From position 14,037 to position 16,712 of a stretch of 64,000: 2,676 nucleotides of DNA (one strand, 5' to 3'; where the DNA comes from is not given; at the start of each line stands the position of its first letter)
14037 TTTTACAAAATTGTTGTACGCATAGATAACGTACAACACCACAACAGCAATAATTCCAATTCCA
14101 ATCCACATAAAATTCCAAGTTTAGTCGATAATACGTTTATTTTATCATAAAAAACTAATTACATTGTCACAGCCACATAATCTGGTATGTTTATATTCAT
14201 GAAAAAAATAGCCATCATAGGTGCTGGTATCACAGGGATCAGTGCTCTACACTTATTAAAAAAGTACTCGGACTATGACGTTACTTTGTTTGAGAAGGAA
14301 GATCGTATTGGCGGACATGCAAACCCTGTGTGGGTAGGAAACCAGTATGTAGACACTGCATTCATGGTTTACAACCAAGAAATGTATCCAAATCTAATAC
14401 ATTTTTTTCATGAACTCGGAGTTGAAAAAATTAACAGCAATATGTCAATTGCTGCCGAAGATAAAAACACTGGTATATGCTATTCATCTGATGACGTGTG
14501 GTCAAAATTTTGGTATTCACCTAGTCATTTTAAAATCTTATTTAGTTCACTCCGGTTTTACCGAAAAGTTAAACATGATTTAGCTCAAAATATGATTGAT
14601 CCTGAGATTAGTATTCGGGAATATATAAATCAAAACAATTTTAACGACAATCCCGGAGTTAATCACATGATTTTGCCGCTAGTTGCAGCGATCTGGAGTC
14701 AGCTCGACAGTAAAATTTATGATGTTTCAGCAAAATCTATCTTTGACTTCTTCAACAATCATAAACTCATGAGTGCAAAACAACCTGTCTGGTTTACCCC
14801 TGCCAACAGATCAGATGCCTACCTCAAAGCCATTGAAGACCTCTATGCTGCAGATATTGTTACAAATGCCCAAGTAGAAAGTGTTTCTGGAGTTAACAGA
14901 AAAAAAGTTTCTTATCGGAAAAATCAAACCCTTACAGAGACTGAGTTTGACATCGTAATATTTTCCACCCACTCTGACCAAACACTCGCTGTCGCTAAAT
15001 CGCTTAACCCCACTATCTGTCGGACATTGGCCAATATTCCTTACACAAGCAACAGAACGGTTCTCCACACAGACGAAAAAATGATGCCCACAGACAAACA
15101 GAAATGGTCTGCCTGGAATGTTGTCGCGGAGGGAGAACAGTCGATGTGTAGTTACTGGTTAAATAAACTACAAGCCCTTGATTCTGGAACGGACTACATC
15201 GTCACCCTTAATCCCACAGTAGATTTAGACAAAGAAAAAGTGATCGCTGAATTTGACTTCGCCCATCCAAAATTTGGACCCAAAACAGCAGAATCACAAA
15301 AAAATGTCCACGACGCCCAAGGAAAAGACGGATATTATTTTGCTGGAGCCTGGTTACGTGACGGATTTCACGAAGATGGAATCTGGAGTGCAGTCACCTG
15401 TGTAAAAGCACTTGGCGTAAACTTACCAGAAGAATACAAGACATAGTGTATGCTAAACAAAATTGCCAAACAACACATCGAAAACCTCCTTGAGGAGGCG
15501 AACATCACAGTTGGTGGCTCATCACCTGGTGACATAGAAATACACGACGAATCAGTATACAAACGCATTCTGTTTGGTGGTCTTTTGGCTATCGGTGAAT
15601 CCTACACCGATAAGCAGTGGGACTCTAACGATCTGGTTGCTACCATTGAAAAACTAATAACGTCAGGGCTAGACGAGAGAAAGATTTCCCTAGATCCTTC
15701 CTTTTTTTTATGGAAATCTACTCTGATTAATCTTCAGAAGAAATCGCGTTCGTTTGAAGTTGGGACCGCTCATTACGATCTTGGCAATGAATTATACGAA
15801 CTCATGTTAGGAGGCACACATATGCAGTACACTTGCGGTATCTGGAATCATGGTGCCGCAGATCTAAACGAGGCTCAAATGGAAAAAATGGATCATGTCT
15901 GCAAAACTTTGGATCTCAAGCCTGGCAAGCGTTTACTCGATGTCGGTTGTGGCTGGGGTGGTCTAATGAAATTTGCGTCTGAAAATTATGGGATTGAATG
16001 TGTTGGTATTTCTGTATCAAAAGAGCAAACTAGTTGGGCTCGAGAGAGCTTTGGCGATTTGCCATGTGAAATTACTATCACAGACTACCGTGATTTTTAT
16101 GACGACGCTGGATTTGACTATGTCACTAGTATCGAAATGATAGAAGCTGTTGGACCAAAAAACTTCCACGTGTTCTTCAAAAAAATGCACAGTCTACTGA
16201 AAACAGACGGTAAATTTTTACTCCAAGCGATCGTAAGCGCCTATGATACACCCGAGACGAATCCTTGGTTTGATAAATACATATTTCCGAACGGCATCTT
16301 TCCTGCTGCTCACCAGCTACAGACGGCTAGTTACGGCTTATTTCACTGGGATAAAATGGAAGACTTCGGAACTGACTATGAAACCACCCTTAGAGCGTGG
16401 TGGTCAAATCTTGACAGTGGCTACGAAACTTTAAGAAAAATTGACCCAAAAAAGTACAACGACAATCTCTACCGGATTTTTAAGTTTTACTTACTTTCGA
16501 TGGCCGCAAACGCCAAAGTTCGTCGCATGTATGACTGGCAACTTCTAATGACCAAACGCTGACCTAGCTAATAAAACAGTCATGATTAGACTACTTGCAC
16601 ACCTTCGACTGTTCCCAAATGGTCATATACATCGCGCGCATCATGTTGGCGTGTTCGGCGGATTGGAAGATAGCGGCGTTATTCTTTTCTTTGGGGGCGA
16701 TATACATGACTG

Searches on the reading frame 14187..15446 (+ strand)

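Call 43: search_protein_families(library=pfam, proteins=[window:14187-15446:+], max_evalue=0.00001)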
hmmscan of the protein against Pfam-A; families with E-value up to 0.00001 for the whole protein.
window:14187-15446:+ (419 aa): 3 families
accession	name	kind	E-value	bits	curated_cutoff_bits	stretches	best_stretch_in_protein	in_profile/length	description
PF01593.30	Amino_oxidase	-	1.7e-13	51.1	19.8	1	19-304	6-300/443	Flavin containing amine oxidoreductase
PF13450.12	NAD_binding_8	-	1.8e-12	47.8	21.9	1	10-77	1-68/68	NAD(P)-binding Rossmann-like domain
PF01266.30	DAO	-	2.6e-08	34.2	27.9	1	7-45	1-38/353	FAD dependent oxidoreductase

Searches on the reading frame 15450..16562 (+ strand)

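Call 43: search_protein_families(library=pfam, proteins=[window:15450-16562:+], max_evalue=0.00001)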
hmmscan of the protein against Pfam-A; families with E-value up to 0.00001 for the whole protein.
window:15450-16562:+ (370 aa): 6 families
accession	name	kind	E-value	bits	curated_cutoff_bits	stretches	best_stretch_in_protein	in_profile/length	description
PF02353.26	CMAS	-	2.1e-66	224.5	27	1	97-358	2-266/273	Mycolic acid cyclopropane synthetase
PF13649.12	Methyltransf_25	-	3.2e-12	47.4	27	1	163-254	2-97/97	Methyltransferase domain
PF13489.12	Methyltransf_23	-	4.3e-12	46.5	27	1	156-264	20-122/164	Methyltransferase domain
PF08241.18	Methyltransf_11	-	4.6e-12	46.9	21.2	1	163-257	1-94/95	Methyltransferase domain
PF08242.18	Methyltransf_12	-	3e-08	34.7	30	1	163-256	1-98/98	Methyltransferase domain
PF13847.12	Methyltransf_31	-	3.6e-07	30.4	27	1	157-268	2-119/145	Methyltransferase domain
